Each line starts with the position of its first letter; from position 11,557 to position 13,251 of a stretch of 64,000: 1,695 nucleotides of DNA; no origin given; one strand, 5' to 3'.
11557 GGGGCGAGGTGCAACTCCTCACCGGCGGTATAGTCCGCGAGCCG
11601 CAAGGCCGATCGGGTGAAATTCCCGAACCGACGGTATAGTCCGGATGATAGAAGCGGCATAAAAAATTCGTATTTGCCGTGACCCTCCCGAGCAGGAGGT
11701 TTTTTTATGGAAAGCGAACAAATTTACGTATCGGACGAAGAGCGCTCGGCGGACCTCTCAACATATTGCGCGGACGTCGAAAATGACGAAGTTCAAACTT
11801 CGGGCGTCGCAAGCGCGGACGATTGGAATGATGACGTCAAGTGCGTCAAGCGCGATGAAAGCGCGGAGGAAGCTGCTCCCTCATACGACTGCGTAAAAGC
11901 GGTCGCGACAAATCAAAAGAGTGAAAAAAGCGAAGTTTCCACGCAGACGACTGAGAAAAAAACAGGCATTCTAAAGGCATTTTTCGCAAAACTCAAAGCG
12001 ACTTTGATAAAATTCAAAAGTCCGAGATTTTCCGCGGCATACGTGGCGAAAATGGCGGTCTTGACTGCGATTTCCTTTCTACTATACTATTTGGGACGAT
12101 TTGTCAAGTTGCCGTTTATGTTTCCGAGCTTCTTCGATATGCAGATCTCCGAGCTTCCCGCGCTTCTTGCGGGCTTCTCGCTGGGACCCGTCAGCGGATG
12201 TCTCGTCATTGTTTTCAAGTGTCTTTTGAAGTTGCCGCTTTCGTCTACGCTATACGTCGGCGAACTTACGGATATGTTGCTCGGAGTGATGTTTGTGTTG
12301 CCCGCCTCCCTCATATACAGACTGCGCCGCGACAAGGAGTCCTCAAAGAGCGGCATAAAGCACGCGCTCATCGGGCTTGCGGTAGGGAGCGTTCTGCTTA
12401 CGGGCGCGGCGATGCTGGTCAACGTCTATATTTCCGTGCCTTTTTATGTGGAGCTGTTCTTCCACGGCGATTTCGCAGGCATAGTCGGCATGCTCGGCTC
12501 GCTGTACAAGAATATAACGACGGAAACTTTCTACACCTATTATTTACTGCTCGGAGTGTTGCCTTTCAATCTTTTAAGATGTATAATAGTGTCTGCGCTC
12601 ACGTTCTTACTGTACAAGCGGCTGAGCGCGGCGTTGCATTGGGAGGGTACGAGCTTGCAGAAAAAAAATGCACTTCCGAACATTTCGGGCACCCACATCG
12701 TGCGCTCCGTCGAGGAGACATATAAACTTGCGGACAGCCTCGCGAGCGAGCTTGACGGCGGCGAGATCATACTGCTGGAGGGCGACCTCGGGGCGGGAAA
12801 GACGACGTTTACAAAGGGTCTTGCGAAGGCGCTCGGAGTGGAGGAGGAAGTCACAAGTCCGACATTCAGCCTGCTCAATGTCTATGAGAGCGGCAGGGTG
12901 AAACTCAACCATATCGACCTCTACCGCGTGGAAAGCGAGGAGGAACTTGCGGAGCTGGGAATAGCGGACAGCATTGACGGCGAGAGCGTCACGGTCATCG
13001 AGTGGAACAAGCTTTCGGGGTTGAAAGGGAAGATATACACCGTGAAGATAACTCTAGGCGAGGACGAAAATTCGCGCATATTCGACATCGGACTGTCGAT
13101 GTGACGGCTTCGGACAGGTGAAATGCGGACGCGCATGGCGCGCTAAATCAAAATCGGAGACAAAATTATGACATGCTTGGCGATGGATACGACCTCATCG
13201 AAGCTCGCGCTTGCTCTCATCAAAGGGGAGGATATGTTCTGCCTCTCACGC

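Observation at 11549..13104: FMN riboswitch gating a single-ORF RibU::TsaE fusion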

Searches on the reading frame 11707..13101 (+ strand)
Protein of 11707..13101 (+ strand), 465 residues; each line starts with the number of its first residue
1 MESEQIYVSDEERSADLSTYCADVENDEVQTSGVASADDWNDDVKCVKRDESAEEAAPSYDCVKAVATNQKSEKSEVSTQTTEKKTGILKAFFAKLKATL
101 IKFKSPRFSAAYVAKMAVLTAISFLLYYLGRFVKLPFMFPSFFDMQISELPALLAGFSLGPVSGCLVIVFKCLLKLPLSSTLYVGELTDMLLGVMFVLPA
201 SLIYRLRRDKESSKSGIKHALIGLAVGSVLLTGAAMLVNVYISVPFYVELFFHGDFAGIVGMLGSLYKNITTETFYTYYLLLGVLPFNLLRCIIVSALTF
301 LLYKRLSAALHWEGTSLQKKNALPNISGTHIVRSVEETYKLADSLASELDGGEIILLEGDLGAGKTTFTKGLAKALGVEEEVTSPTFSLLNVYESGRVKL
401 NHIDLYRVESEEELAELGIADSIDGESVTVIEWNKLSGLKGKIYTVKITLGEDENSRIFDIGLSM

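Call 4: search_protein_families(library=pfam, proteins=[window:11707-13101:+], max_evalue=0.01)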
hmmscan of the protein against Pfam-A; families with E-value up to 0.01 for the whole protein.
window:11707-13101:+ (465 aa): 2 families
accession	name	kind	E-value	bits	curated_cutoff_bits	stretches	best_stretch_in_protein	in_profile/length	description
PF02367.23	TsaE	-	1.2e-35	122.7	26.6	1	333-452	2-120/128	Threonylcarbamoyl adenosine biosynthesis protein TsaE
PF12822.12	ECF_trnsprt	-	2.5e-22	80.1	30.7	1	113-303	3-169/169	ECF transporter, substrate-specific component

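Call 5: search_protein_families(library=ncbifam, proteins=[window:11707-13101:+], max_evalue=0.01)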
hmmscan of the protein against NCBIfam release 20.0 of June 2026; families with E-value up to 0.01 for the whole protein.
window:11707-13101:+ (465 aa): 5 families
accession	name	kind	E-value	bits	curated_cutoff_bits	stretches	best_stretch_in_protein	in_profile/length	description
TIGR00150.1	T6A_YjeE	equivalog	5.7e-34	116.9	60.1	1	336-449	6-119/135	tRNA (adenosine(37)-N6)-threonylcarbamoyltransferase complex ATPase subunit type 1 TsaE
NF007931.0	PRK10646.1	equivalog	1.2e-22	80.5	246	1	337-435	13-111/153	tRNA (adenosine(37)-N6)-threonylcarbamoyltransferase complex ATPase subunit type 1 TsaE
TIGR04518.1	ECF_S_folT_fam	subfamily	0.002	17.9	60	1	115-250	9-136/163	folate family ECF transporter S component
NF005655.0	PRK07429.1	subfamily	0.0041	16.3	236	1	354-380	10-36/326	phosphoribulokinase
NF010335.0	PRK13764.1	equivalog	0.0053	15.3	340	1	337-380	247-291/613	ATPase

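Call 6: find_homologous_proteins(query=window:11707-13101:+, max_evalue=0.00001)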
Query window:11707-13101:+ (465 aa): 539 proteins with E <= 0.00001 among 8000 candidates; the best 120 are listed.
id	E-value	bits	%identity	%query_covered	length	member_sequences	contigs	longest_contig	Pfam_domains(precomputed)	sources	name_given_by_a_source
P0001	0.0e+0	1010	100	100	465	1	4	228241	PF02367.24,PF12822.13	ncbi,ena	-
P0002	6.2e-232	788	82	100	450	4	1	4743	PF02367.24,PF12822.13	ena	-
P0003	1.6e-202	691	85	81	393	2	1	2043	PF02367.24,PF12822.13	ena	-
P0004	3.2e-200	684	71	97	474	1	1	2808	PF02367.24,PF12822.13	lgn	-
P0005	4.1e-196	670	73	90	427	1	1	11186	PF02367.24,PF12822.13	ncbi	-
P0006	2.3e-181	621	71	91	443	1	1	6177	PF02367.24,PF12822.13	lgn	-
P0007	1.0e-180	619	69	89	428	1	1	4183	PF02367.24,PF12822.13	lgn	-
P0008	2.0e-174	598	68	85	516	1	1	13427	PF02367.24,PF12822.13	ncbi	-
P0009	2.8e-159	549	65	84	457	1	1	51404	PF02367.24,PF12822.13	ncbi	-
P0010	1.4e-153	530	59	94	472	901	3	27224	PF02367.24,PF12822.13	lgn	-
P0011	3.8e-153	528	68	78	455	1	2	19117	PF02367.24,PF12822.13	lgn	-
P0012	1.4e-152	527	59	94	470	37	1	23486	PF02367.24,PF12822.13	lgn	-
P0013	6.3e-150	518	63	85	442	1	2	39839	PF02367.24,PF12822.13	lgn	-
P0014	6.6e-150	518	63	85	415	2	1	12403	PF02367.24,PF12822.13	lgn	-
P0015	7.3e-150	518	63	85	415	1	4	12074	PF02367.24,PF12822.13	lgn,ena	-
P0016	9.5e-150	517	63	85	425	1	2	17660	PF02367.24,PF12822.13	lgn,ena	-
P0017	1.0e-149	517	62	85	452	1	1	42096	PF02367.24,PF12822.13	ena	-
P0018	1.2e-149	517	63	85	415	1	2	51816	PF02367.24,PF12822.13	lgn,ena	-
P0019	1.2e-149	517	62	85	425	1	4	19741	PF02367.24,PF12822.13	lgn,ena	-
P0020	1.3e-149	517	62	85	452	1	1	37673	PF02367.24,PF12822.13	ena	-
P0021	1.7e-149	516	63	85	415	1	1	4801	PF02367.24,PF12822.13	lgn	-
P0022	1.8e-149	516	63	85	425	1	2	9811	PF02367.24,PF12822.13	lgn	-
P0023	1.8e-149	516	63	83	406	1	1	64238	PF02367.24,PF12822.13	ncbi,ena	-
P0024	2.0e-149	516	63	85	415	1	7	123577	PF02367.24,PF12822.13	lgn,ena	-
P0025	2.0e-149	516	63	85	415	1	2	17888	PF02367.24,PF12822.13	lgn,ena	-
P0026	2.0e-149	516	63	85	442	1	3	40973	PF02367.24,PF12822.13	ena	-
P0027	2.2e-149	516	62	85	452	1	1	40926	PF02367.24,PF12822.13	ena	-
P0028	2.2e-149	516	62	85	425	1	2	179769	PF02367.24,PF12822.13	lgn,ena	-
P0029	2.2e-149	516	62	85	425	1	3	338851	PF02367.24,PF12822.13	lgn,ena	-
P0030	2.3e-149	516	62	85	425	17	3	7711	PF02367.24,PF12822.13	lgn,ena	-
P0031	2.3e-149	516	62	85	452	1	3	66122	PF02367.24,PF12822.13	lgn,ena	-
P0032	2.3e-149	516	62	85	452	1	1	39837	PF02367.24,PF12822.13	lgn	-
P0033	2.3e-149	516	62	85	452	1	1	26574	PF02367.24,PF12822.13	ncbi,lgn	-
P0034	2.3e-149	516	63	85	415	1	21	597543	PF02367.24,PF12822.13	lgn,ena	-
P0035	2.4e-149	516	63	85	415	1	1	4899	PF02367.24,PF12822.13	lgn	-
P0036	2.4e-149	516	63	85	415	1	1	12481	PF02367.24,PF12822.13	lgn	-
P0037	2.4e-149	516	63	85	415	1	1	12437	PF02367.24,PF12822.13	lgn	-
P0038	2.4e-149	516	62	85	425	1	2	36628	PF02367.24,PF12822.13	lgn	-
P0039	2.4e-149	516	63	85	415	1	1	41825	PF02367.24,PF12822.13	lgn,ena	-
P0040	2.5e-149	516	63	85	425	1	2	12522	PF02367.24,PF12822.13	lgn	-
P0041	2.5e-149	516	62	85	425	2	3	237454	PF02367.24,PF12822.13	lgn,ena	-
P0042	2.5e-149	516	62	85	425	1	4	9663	PF02367.24,PF12822.13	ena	-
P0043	2.5e-149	516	62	85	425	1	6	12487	PF02367.24,PF12822.13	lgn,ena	-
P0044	2.5e-149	516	62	85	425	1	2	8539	PF02367.24,PF12822.13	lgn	-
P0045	2.5e-149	516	63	85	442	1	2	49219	PF02367.24,PF12822.13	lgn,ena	-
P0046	2.6e-149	516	63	85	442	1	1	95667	PF02367.24,PF12822.13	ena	-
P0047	2.6e-149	516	62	85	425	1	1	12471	PF02367.24,PF12822.13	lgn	-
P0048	2.6e-149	516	63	85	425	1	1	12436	PF02367.24,PF12822.13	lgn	-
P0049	2.6e-149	516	63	85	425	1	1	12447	PF02367.24,PF12822.13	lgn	-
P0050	2.7e-149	516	62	85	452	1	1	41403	PF02367.24,PF12822.13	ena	-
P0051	2.7e-149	516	62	85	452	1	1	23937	PF02367.24,PF12822.13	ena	-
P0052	2.8e-149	516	63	85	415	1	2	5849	PF02367.24,PF12822.13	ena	-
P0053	2.9e-149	516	65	80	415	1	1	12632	PF02367.24,PF12822.13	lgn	-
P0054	3.0e-149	516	65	80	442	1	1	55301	PF02367.24,PF12822.13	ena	-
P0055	3.0e-149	516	63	85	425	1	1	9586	PF02367.24,PF12822.13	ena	-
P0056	3.0e-149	516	63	85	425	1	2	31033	PF02367.24,PF12822.13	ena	-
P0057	3.1e-149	516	62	85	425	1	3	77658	PF02367.24,PF12822.13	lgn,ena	-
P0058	3.2e-149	515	63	85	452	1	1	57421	PF02367.24,PF12822.13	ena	-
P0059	3.3e-149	515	62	85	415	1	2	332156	PF02367.24,PF12822.13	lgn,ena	-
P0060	3.3e-149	515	63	85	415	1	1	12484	PF02367.24,PF12822.13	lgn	-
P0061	3.5e-149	515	62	85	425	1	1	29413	PF02367.24,PF12822.13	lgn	-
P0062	3.5e-149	515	62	85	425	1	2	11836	PF02367.24,PF12822.13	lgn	-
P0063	3.5e-149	515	62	85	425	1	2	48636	PF02367.24,PF12822.13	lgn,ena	-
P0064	3.6e-149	515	62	85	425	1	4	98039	PF02367.24,PF12822.13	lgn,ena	-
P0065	3.8e-149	515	62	85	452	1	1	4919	PF02367.24,PF12822.13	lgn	-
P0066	4.3e-149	515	63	85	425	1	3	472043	PF02367.24,PF12822.13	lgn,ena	-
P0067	4.6e-149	515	62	85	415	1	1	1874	PF02367.24,PF12822.13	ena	-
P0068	4.6e-149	515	63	85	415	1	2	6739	PF02367.24,PF12822.13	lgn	-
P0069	4.9e-149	515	62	85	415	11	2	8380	PF02367.24,PF12822.13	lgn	-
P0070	5.3e-149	515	63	85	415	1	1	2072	PF02367.24,PF12822.13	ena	-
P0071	5.8e-149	515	62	85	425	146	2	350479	PF02367.24,PF12822.13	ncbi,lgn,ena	-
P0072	5.9e-149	515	62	85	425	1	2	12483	PF02367.24,PF12822.13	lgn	-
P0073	6.1e-149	515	64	79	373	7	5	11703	PF02367.24,PF12822.13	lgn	-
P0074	6.6e-149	514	63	85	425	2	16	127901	PF02367.24,PF12822.13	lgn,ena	-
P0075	8.5e-149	514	61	84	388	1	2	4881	PF02367.24,PF12822.13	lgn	-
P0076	8.8e-149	514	62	85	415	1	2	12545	PF02367.24,PF12822.13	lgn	-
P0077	9.3e-149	514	62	85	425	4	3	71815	PF02367.24,PF12822.13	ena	-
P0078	9.4e-149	514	62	85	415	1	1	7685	PF02367.24,PF12822.13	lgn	-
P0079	9.6e-149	514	62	85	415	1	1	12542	PF02367.24,PF12822.13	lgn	-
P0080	1.0e-148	514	62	85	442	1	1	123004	PF02367.24,PF12822.13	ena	-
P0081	1.1e-148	514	62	85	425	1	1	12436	PF02367.24,PF12822.13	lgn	-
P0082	1.1e-148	514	62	85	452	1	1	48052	PF02367.24,PF12822.13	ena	-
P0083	1.3e-148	514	62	85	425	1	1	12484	PF02367.24,PF12822.13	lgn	-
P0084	1.3e-148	513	62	85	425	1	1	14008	PF02367.24,PF12822.13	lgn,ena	-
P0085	1.4e-148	513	62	85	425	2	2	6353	PF02367.24,PF12822.13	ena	-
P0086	1.4e-148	513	62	85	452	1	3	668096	PF02367.24,PF12822.13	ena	-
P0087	1.5e-148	513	62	85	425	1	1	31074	PF02367.24,PF12822.13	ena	-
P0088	1.5e-148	513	62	85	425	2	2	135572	PF02367.24,PF12822.13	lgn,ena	-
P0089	2.0e-148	513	62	85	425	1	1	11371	PF02367.24,PF12822.13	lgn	-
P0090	2.0e-148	513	64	80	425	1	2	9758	PF02367.24,PF12822.13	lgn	-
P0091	2.0e-148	513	64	79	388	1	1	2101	PF02367.24,PF12822.13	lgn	-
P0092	2.1e-148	513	62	85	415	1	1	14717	PF02367.24,PF12822.13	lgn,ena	-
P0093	2.3e-148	513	62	85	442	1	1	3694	PF02367.24,PF12822.13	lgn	-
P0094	2.5e-148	513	62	85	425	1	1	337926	PF02367.24,PF12822.13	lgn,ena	-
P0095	2.5e-148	513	62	85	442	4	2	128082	PF02367.24,PF12822.13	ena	-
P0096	2.8e-148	512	62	85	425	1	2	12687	PF02367.24,PF12822.13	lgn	-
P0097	3.0e-148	512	62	85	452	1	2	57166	PF02367.24,PF12822.13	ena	-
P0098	3.0e-148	512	62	85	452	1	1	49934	PF02367.24,PF12822.13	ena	-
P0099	3.6e-148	512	62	85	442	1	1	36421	PF02367.24,PF12822.13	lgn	-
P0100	5.1e-148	511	62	85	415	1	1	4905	PF02367.24,PF12822.13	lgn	-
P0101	8.3e-148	511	56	96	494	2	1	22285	PF02367.24,PF12822.13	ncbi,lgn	-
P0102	9.3e-148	511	61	83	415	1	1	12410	PF02367.24,PF12822.13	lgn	-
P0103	1.8e-147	510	63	79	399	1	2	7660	PF02367.24,PF12822.13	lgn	-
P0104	2.4e-147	509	62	85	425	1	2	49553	PF02367.24,PF12822.13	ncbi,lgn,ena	-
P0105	5.0e-147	508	67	76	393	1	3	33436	PF02367.24,PF12822.13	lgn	-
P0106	1.0e-146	507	61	84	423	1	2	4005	PF02367.24,PF12822.13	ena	-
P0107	2.0e-146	506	66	77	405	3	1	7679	PF02367.24,PF12822.13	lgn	-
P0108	2.5e-146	506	59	86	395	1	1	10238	PF02367.24,PF12822.13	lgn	-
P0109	2.6e-146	506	65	81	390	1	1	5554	PF02367.24,PF12822.13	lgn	-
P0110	3.6e-146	505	65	78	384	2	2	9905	PF02367.24,PF12822.13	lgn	-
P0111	4.0e-146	505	62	84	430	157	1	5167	PF02367.24,PF12822.13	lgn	-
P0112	6.7e-146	505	60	86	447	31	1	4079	PF02367.24,PF12822.13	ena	-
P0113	5.5e-145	502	62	84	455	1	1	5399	PF02367.24,PF12822.13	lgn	-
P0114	1.1e-144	500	65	78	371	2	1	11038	PF02367.24,PF12822.13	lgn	-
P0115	1.4e-144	500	62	79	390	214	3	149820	PF02367.24,PF12822.13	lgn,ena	-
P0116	5.5e-144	498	64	78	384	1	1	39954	PF02367.24,PF12822.13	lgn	-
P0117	6.2e-144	498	63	79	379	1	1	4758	PF02367.24,PF12822.13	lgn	-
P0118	8.4e-144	498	59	85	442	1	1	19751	PF02367.24,PF12822.13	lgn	-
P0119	1.3e-143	497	59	84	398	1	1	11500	PF02367.24,PF12822.13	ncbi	-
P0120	1.3e-143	497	63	79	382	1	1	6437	PF02367.24,PF12822.13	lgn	-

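Call 9: list_cluster_members(proteins=[P0001, P0005, P0008, P0009, P0071, P0101, P0119, P0023, P0033, P0104])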
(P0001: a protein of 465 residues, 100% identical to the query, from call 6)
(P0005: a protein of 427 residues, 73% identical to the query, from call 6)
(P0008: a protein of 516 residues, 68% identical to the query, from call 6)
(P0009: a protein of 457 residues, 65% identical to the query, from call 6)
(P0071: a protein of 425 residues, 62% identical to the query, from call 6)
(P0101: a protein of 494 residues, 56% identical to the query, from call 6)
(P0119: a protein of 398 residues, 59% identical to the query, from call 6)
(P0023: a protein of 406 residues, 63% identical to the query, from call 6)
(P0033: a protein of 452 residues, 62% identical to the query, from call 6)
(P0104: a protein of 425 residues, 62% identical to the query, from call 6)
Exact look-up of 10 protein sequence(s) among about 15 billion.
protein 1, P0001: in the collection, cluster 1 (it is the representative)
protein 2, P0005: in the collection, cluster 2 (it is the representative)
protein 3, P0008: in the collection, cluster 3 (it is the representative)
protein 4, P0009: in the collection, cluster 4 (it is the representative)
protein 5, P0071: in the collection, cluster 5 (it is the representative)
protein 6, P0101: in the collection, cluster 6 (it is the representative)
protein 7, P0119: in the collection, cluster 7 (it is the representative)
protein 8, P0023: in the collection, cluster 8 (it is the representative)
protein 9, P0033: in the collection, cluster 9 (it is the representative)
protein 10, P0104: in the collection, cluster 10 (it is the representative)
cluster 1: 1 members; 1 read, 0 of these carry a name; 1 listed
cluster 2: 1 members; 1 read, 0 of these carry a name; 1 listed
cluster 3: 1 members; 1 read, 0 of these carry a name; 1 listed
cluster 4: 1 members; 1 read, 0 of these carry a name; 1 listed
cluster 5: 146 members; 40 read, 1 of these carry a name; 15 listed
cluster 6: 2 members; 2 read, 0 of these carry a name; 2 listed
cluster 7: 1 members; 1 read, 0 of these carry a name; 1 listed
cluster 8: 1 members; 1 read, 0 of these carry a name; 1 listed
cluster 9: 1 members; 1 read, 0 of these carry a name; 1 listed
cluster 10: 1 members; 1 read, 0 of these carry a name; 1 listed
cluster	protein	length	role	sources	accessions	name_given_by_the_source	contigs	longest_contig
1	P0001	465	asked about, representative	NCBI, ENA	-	-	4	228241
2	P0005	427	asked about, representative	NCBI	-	-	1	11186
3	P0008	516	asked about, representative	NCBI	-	-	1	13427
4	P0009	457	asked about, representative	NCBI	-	-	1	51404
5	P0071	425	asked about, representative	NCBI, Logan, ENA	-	-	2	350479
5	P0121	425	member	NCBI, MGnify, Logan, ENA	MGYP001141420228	FL=1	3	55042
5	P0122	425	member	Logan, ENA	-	-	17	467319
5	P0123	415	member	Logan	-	-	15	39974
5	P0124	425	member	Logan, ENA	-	-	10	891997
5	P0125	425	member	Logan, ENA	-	-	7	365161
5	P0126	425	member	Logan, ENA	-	-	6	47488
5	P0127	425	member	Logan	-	-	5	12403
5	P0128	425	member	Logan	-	-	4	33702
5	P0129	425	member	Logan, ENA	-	-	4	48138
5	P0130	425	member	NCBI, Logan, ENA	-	-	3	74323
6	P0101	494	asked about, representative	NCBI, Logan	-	-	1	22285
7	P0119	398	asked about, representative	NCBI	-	-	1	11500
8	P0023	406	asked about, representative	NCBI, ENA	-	-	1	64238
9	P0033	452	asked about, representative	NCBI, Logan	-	-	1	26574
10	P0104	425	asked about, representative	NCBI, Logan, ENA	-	-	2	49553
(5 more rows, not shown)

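Call 11: find_related_loci(query=A1, collection=genome_contigs, flank=6000)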
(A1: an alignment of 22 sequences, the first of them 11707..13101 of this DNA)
Query A1 (465 aa) in genome_contigs; peptide patterns used: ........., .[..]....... (x = any residue, [..] = any of these).
600 stretches matched a pattern (row limit reached: there are more); 595 encode a relative of the query (tblastn E <= 1e-3); the best 80 are kept; 80 distinct loci.
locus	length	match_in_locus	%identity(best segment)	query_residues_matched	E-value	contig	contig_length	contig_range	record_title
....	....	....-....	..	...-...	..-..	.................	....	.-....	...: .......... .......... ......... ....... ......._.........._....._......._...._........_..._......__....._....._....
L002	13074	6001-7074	37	113-460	9e-47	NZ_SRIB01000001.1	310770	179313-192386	Soehngenia longivitae strain 1933P NODE_1, whole genome shotgun sequence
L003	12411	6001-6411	54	321-461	1e-36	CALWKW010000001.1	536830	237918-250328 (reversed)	MAG: uncultured Christensenellaceae bacterium isolate BRZ_MM__bin39 genome assembly, contig: BRZ_MM__NODE_2_length_53683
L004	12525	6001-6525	39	287-461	1e-27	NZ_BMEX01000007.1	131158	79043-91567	Kroppenstedtia guangzhouensis strain CGMCC 1.12404 sequence07, whole genome shotgun sequence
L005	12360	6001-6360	45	319-438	4e-27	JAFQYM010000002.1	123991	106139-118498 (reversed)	MAG: Kiritimatiellae bacterium isolate RGIG2266 Goat_Duodenum-3__c24, whole genome shotgun sequence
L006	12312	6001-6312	51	332-436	2e-26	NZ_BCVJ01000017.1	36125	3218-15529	Ligilactobacillus murinus DSM 20452 = NBRC 14221, whole genome shotgun sequence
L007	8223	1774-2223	44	315-460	4e-26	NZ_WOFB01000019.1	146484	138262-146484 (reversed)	Oceanobacillus salinisoli strain YIM B00359 contig19, whole genome shotgun sequence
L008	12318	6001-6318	45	331-437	6e-26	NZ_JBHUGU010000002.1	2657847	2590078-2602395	Ligilactobacillus acidipiscis strain PCU 207 contig_2, whole genome shotgun sequence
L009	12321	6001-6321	49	329-436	5e-26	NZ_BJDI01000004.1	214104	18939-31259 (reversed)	Lactiplantibacillus nangangensis strain 381-7 contig4, whole genome shotgun sequence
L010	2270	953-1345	43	333-461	5e-26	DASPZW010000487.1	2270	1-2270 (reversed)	MAG TPA_asm: Actinomycetota bacterium isolate SMAG_U11629 k141_2774340, whole genome shotgun sequence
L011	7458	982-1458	35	283-461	2e-25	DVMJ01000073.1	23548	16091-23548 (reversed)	MAG TPA_asm: Candidatus Fimiplasma intestinipullorum isolate CHK195-11698 CHK195__C217472_L23548_ERR3414590, whole genom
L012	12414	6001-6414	46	326-457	4e-25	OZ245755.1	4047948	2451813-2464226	MAG: Sphingomonadales bacterium isolate c31bd26c-66b2-48be-909a-eb399b9243b4 genome assembly, chromosome: 1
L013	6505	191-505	51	329-436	7e-25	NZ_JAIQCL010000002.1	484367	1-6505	Planococcus sp. 4-30 Scaffold2, whole genome shotgun sequence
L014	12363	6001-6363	46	337-458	6e-25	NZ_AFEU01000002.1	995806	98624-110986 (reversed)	Bacillus methanolicus PB1 contig_2, whole genome shotgun sequence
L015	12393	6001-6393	40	331-457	1e-24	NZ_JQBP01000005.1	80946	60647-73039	Weissella kandleri strain DSM 20593 Scaffold5, whole genome shotgun sequence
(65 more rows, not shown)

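Call 13: search_protein_representatives(protein=window:11707-13101:+)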
Query: 465 residues. Proteins with E-value up to 0.001 (for the whole library): 28107; up to 1e-10: 13772; up to 1e-30: 119. The best 150 are listed.
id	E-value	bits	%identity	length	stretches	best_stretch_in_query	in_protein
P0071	1.8e-149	514.6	67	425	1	74-462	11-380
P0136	8.1e-112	390.5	59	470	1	101-460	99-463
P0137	2.4e-88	313.2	63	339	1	107-370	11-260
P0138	1.0e-85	304.6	58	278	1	98-367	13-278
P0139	7.6e-85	301.7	68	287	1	74-310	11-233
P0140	3.0e-82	293.1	47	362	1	104-436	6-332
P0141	1.3e-80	287.8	45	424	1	98-439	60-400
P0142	6.6e-74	265.6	45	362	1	108-449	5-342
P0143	7.9e-73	262.1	44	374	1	107-459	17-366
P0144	2.2e-69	250.7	61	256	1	102-313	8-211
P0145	1.5e-68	247.9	46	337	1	116-435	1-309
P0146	8.7e-66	238.9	56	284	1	105-317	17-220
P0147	2.9e-65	237.2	44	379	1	100-435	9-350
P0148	1.7e-63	231.3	57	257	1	251-459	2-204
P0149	2.6e-63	230.7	52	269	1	93-316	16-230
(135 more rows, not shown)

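Call 17: find_encoding_contigs(protein=P0001, flank=1000, max_places=4)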
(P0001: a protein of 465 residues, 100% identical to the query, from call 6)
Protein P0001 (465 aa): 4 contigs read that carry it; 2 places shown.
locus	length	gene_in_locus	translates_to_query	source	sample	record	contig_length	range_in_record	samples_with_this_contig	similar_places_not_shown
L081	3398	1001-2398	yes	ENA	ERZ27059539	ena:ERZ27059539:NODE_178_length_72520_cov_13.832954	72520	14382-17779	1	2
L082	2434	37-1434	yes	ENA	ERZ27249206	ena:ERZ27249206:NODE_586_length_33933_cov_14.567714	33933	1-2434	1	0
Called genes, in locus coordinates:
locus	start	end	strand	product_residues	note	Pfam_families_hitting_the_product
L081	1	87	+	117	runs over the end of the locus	PF02410:RsfS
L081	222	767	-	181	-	-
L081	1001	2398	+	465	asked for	PF12822:ECF_trnsprt, PF02367:TsaE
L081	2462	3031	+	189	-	PF00814:TsaD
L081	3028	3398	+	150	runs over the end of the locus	PF13673:Acetyltransf_10, PF00583:Acetyltransf_1, PF13508:Acetyltransf_7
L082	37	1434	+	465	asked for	PF12822:ECF_trnsprt, PF02367:TsaE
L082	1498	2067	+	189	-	PF00814:TsaD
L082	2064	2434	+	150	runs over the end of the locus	PF13673:Acetyltransf_10, PF00583:Acetyltransf_1, PF13508:Acetyltransf_7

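Call 18: find_encoding_contigs(protein=P0071, flank=5000, max_places=1)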
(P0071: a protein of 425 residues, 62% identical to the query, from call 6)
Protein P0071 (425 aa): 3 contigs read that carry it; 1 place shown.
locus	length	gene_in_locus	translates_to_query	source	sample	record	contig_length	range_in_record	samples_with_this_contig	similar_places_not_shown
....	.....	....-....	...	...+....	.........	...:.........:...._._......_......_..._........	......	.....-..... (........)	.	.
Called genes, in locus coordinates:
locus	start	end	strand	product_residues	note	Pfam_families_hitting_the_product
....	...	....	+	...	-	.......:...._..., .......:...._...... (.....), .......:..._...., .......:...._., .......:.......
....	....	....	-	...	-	-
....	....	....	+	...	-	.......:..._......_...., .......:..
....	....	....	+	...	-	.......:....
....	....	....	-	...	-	-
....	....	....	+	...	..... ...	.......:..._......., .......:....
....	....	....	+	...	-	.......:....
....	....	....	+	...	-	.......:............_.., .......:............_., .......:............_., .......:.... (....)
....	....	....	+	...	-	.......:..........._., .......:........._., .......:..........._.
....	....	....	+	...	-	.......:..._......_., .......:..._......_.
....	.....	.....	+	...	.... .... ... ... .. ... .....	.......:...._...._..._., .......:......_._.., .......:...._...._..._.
